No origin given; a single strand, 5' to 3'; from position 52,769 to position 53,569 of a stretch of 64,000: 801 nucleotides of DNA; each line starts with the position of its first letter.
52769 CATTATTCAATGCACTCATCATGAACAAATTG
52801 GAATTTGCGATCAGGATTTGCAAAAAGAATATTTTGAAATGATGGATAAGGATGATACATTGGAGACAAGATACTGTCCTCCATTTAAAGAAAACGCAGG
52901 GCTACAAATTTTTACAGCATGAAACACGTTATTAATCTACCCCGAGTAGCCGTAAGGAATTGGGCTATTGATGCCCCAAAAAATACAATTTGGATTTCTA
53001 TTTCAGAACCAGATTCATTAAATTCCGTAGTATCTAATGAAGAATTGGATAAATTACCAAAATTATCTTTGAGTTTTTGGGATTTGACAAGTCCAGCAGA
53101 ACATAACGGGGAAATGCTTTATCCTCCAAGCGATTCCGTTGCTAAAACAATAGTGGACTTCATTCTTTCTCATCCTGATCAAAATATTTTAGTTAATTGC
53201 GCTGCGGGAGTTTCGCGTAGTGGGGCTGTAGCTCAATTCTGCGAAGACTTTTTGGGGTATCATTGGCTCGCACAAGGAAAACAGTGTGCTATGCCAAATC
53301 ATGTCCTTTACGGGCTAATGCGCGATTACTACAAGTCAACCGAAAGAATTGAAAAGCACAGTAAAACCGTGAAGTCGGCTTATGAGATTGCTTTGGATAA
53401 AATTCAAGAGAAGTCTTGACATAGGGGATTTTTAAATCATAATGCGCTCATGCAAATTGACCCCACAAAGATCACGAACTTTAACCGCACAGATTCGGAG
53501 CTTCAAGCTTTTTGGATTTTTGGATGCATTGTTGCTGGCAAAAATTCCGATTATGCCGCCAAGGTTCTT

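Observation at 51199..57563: Compact + strand island of 17 small genes with phosphatase, glycosylase and macro-like proteins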

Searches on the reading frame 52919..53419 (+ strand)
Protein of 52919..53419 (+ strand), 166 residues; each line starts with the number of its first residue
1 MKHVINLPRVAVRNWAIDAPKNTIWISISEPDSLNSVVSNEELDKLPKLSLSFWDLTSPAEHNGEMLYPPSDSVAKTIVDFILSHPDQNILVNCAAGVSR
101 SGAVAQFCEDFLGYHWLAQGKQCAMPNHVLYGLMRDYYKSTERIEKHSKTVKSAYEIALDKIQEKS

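Call 4: search_protein_families(library=pfam, max_evalue=0.1, proteins=[window:52919-53419:+])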
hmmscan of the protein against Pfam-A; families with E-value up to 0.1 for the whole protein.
window:52919-53419:+ (166 aa): 3 families
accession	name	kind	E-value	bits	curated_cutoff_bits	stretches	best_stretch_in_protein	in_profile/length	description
PF00782.25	DSPc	-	0.00038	20.7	33.5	1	84-105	70-91/133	Dual specificity phosphatase, catalytic domain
PF13350.11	Y_phosphatase3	-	0.05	14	22.2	0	72-114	115-155/240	Tyrosine phosphatase family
PF22785.1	Tc-R-P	-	0.081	13.9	27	0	70-104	60-96/106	Polymorphic toxin system, DSP-PTPase phosphatase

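Call 6: search_protein_families(library=phrogs, max_evalue=0.01, proteins=[window:52919-53419:+])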
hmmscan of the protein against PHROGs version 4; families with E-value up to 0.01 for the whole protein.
window:52919-53419:+ (166 aa): 2 families
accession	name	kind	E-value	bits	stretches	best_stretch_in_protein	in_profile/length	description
phrog_5614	-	unknown function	2.5e-14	54.4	1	2-138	7-137/161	-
phrog_34657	-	unknown function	0.0005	20.7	1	76-118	141-184/219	-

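Call 12: search_solved_structures(query=window:52919-53419:+, max_evalue=1, show_alignments=2)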
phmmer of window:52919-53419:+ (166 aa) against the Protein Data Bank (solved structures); distinct sequences matched with E-value up to 1: 5.
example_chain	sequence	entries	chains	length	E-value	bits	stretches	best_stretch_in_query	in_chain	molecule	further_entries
2e0t_A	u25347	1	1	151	0.16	15.1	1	77-105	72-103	Dual specificity phosphatase 26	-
2i6i_A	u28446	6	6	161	0.38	13.9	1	70-105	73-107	Sulfolobus solfataricus protein tyrosine phosphatase | protein tyrosine phosphatase | SsoPTP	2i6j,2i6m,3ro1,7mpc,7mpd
6s9l_A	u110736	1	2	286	0.44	13.7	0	49-98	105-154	KR4KLSF Lock1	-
7ncy_A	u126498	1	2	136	0.9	12.7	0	65-104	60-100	Dual specificity phosphatase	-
2wgp_A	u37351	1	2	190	0.95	12.6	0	76-160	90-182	DUAL SPECIFICITY PROTEIN PHOSPHATASE 14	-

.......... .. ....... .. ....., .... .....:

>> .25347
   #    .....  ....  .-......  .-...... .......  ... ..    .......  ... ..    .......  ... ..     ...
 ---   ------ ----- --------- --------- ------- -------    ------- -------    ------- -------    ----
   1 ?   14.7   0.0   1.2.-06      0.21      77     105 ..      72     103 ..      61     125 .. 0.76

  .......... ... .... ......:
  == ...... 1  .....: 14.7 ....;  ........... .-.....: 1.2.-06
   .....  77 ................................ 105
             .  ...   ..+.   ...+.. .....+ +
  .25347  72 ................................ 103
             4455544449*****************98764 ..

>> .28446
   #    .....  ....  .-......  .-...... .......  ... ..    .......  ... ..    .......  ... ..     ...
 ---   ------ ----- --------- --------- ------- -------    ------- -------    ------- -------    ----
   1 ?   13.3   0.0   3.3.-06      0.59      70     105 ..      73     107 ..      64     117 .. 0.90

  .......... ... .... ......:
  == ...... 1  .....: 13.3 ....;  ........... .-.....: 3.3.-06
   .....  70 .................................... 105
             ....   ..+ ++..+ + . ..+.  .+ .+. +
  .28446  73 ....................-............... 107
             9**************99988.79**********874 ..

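Call 14: search_protein_families(library=ncbifam, max_evalue=0.01, proteins=[window:52919-53419:+])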
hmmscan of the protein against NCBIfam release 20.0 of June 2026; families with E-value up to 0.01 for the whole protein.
window:52919-53419:+ (166 aa): 0 families

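Call 22: search_dna_similar(query=window:52919-53419:+, collection=phages, mode=protein, max_rows=25, max_evalue=0.001)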
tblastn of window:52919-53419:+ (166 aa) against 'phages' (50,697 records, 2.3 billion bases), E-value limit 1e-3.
Records with a match: 32; places in all: 32; records where one place covers at least 80% of the query: 3.
Best place of each record, by identity: <60% 32.
By first word of the organism name: Pseudomonas 32.
By host as written in the record: Pseudomonas aeruginosa 16; - 8; Pseudomonas aeruginosa F002 2; Pseudomonas aeruginosa PA14 2; Pseudomonas fluorescens SBW25 2; Pseudomonas aeruginosa PAO1 1; Pseudomonas chlororaphis 1.
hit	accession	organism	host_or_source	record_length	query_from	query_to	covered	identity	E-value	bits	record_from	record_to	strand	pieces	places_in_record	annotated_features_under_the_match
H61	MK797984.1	Pseudomonas phage vB_PaeM_PA5oct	-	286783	1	149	90%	30.8%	2e-5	49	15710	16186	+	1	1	LTR region found with double sequencing coverage, indicating a ... | hypothetical protein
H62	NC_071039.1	Pseudomonas phage vB_PaeM_PA5oct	-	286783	1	149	90%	30.8%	2e-5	49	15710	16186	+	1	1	LTR region found with double sequencing coverage, indicating a ... | dual specificity phosphatase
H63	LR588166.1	Pseudomonas phage vB_PaeM_MIJ3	-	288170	1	149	90%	30.8%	2e-5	49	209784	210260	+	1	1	virion structural protein: virion structural protein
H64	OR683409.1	Pseudomonas phage Shamal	Pseudomonas aeruginosa F002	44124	1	114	69%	33.1%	1e-4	47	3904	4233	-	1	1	dual specificity protein phosphatase family protein | hypothetical protein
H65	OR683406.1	Pseudomonas phage Marin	Pseudomonas aeruginosa F002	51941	1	114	69%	33.1%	5e-4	45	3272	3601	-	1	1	tyrosine phosphatase superfamily protein | hypothetical protein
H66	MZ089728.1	Pseudomonas phage PSA04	wastewater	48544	1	114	69%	33.1%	8e-4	44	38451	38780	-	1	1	hypothetical protein (x2)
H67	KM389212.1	Pseudomonas phage JBD88b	-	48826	1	114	69%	33.1%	8e-4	44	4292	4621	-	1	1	record has no annotation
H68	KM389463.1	Pseudomonas phage JBD94b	-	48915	1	114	69%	33.1%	8e-4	44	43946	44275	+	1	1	record has no annotation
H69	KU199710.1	Pseudomonas phage JBD44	Pseudomonas aeruginosa PA14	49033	1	114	69%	33.1%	8e-4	44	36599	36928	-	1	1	hypothetical protein (x2)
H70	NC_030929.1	Pseudomonas phage JBD44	Pseudomonas aeruginosa PA14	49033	1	114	69%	33.1%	8e-4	44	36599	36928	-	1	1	dual specificity protein phosphatase family protein | hypothetical protein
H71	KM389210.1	Pseudomonas phage DO4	-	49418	1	114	69%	33.1%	8e-4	44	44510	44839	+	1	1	record has no annotation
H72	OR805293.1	Pseudomonas phage Deifobo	Pseudomonas aeruginosa PAO1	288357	1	114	69%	32.8%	3e-5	49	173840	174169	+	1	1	hypothetical protein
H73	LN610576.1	Pseudomonas phage vB_PaeM_PAO1_Ab17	Pseudomonas aeruginosa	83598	49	149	61%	34.5%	1e-3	44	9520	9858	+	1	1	ORF19: hypothetical protein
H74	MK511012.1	Pseudomonas phage vB_Pae_BR153a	Pseudomonas aeruginosa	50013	49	114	40%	40.9%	5e-4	45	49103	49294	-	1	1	hypothetical protein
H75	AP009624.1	Pseudomonas phage PAJU2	Pseudomonas aeruginosa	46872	49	114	40%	40.9%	6e-4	45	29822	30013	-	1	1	hypothetical protein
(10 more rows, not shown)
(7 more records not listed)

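Call 39: find_homologous_proteins(query=window:52919-53419:+, max_evalue=0.001)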
Query window:52919-53419:+ (166 aa): 37 proteins with E <= 0.001 among 81 candidates.
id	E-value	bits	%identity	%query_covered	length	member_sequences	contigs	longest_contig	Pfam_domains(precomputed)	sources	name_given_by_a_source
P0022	1.5e-107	375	100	100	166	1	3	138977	-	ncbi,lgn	-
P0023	2.3e-61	224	63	99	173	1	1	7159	-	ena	-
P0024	7.0e-61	223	61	99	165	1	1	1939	PF00782.26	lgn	-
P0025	3.7e-58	214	63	97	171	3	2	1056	-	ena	-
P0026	8.3e-56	206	60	97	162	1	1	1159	-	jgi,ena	jgi:predicted protein tyrosine phosphatase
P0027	1.1e-55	206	62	95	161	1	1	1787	-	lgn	-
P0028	2.3e-54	202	64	96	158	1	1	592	-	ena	-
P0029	7.2e-52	194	60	92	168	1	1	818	-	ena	-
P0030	7.2e-52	194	63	84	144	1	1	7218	PF00782.26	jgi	jgi:predicted protein tyrosine phosphatase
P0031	1.1e-51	193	58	98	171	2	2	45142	PF00782.26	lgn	-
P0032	1.5e-51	192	60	86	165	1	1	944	-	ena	-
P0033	2.2e-49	186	57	100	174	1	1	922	-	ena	-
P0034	3.9e-48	181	60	86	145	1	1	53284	PF00782.26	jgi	jgi:predicted protein tyrosine phosphatase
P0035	1.2e-43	167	55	84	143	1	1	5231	PF00782.26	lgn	-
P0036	9.1e-42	161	53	84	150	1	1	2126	-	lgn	-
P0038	3.8e-41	159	51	98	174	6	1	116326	PF00782.26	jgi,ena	jgi:hypothetical protein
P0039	1.3e-40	157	53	84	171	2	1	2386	PF00782.26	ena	-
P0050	7.1e-33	132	46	81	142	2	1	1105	PF00782.26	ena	-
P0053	2.5e-31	127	52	77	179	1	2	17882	PF00782.26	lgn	-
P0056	3.1e-27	113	44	83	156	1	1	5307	PF00782.26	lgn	-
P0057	7.9e-25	106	39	82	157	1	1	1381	PF00782.26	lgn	-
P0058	6.8e-17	80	47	55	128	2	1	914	PF00782.26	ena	-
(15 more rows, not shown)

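Call 41: search_solved_structures(query=A2, max_evalue=0.1, show_alignments=2)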
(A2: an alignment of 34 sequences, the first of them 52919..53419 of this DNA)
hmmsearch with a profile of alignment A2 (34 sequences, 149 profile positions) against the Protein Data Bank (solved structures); distinct sequences matched with E-value up to 0.1: 34.
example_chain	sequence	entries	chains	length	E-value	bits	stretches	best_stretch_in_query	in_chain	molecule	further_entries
2wgp_A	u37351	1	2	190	5.3e-05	26.2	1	88-142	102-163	DUAL SPECIFICITY PROTEIN PHOSPHATASE 14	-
2esb_A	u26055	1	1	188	0.00017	24.6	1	80-140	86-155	Dual specificity protein phosphatase 18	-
8otz_k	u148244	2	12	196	0.00031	23.7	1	25-140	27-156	Dual specificity phosphatase 21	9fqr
4yr8_G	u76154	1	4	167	0.00036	23.5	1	79-142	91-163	Dual specificity protein phosphatase 16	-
8i7o_J2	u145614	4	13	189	0.0014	21.6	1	88-140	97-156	Dual specificity phosphatase 21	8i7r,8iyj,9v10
6lvq_A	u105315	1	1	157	0.0023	20.9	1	78-141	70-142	Dual specificity protein phosphatase 22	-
1wrm_A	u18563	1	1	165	0.0026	20.7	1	78-141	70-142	dual specificity phosphatase 22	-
6i28_A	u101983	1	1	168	0.003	20.5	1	85-109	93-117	ORF98 PTP-2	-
2q05_A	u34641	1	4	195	0.003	20.5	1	80-106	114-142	Dual specificity protein phosphatase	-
3lj8_A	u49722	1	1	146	0.0062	19.5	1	81-141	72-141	Tyrosine-protein phosphatase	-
9y55_A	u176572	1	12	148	0.0085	19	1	82-139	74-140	Dual specificity protein phosphatase 10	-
2k0z_A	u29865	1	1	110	0.01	18.8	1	73-99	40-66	Uncharacterized protein hp1203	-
2gwo_A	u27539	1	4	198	0.012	18.6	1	88-136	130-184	Dual specificity protein phosphatase 13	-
2p4d_A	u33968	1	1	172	0.017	18.1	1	80-106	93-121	Dual specificity protein phosphatase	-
4d3r_A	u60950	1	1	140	0.017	18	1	81-139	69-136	DUAL SPECIFICITY PROTEIN PHOSPHATASE 19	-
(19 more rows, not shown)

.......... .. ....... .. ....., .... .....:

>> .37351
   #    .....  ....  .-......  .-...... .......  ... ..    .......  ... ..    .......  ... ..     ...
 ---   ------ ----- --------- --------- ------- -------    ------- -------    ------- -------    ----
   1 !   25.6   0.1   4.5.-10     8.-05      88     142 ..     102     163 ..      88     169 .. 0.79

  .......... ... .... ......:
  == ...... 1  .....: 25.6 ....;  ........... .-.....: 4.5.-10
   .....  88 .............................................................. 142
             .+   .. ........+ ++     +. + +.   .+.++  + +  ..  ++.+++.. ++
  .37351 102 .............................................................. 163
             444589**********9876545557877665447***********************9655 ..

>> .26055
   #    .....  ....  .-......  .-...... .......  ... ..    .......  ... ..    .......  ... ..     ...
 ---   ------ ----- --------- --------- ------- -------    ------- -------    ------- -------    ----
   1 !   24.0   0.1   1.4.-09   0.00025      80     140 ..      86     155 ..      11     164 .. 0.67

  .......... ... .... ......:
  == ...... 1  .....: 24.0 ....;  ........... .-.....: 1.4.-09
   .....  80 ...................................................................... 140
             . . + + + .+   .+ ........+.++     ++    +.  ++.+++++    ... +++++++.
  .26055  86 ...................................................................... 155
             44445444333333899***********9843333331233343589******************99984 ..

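Call 44: find_encoding_contigs(protein=P0022, flank=2000, max_places=5)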
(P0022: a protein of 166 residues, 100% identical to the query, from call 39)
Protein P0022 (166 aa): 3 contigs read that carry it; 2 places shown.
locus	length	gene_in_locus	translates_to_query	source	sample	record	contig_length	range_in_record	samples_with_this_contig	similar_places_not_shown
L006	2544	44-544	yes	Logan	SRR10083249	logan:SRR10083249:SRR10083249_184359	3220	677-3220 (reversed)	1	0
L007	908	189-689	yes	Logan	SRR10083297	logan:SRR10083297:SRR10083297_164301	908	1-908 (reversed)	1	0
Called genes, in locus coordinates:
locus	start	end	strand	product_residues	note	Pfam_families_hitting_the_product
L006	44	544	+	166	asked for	-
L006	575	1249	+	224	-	-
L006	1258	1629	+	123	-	-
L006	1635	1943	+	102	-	-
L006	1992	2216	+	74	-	-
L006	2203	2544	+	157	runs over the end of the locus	-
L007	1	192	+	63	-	?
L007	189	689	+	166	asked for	-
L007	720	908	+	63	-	?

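Call 55: predict_structure(alignment_id=A2)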
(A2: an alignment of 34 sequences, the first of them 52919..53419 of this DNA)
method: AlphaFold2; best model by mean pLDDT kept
length: 166 residues; sequences in the alignment: 34
mean_pLDDT: 95.3   pTM: 0.84
mean pLDDT of the five models: 95.3, 95.1, 94.2, 93.8, 93.6
residues with pLDDT >= 90: 148; 70-90: 15; 50-70: 3; < 50: 0
segments of 3 or more residues with pLDDT < 50: none
pLDDT, mean of each block of 10 residues (from residue 1): 97 96 98 94 98 98 96 98 97 98 99 97 98 98 79 84 94
secondary structure, 60 per line:
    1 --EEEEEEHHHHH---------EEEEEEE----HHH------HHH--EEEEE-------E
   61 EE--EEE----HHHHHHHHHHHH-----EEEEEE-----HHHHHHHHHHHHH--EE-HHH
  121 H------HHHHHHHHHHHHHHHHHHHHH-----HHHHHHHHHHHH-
elements in order: E3-8 H9-13 E23-29 E48-52 E60-62 E65-67 H72-83 E89-94 H100-112 H118-121 H128-148 H154-165

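Call 62: fold_search(model_id=the predicted structure, library=pdb)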
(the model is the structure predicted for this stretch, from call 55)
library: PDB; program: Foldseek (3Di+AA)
matches with E <= 10: 855; with E <= 0.001: 7
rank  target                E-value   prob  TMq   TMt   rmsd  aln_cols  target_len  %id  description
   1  5z5b_A                5.6e-04  1.00  0.46  0.48   6.1       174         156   18  Crystal structure of Tk-PTP in the G95A mutant form (released 2018-06-27)
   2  5z5a_B                7.2e-04  1.00  0.44  0.48   5.6       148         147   16  Crystal structure of Tk-PTP in the active form (released 2018-07-04)
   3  5z5a_A                7.7e-04  1.00  0.44  0.48   5.5       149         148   15  Crystal structure of Tk-PTP in the active form (released 2018-07-04)
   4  4yr8_D                8.2e-04  1.00  0.52  0.59   5.7       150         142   17  Crystal structure of JNK in complex with a regulator protein (released 2016-03-16)
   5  3rgo                  8.8e-04  1.00  0.48  0.51   6.6       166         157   16  Crystal Structure of PTPMT1 (released 2011-07-06)
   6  2r0b                  9.3e-04  1.00  0.45  0.49   5.3       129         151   19  Crystal structure of human tyrosine phosphatase-like serine/threonine/tyrosine-interacting protein (released 2007-08-28)
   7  1j4x_A                9.9e-04  1.00  0.37  0.35   7.4       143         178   20  HUMAN VH1-RELATED DUAL-SPECIFICITY PHOSPHATASE C124S MUTANT-PEPTIDE COMPLEX (released 2001-12-19)
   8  4jmk_B                1.1e-03  1.00  0.48  0.54   5.5       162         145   14  Structure of dusp8 (released 2014-02-26)
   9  4jmk_A                1.1e-03  1.00  0.51  0.55   6.2       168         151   12  Structure of dusp8 (released 2014-02-26)
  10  4yr8_B                1.1e-03  1.00  0.48  0.55   5.9       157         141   16  Crystal structure of JNK in complex with a regulator protein (released 2016-03-16)
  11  3rgq                  1.4e-03  1.00  0.51  0.54   5.4       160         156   18  Crystal Structure of PTPMT1 in complex with PI(5)P (released 2011-07-06)
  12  9e9m                  1.4e-03  1.00  0.42  0.47   5.4       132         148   18  Ligand Free Putative Ancestral Protein Tyrosine Phosphatase ShufPTP - C93-Cyclic Sulfenamide - Intermediate p-loop Confo (released 2024-12-11)
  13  2g6z_A                1.4e-03  1.00  0.41  0.46   5.7       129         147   17  Crystal structure of human DUSP5 (released 2007-01-16)
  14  4yr8_H                1.5e-03  1.00  0.46  0.52   6.2       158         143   16  Crystal structure of JNK in complex with a regulator protein (released 2016-03-16)
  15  5y15_B                1.6e-03  1.00  0.50  0.56   5.7       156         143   15  Crystal structure of human DUSP28 (released 2017-11-22)
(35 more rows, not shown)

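Call 65: search_protein_families(library=padloc, max_evalue=0.1, proteins=[window:52919-53419:+])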
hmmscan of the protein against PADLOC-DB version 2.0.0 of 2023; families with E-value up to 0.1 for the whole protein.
window:52919-53419:+ (166 aa): 0 families
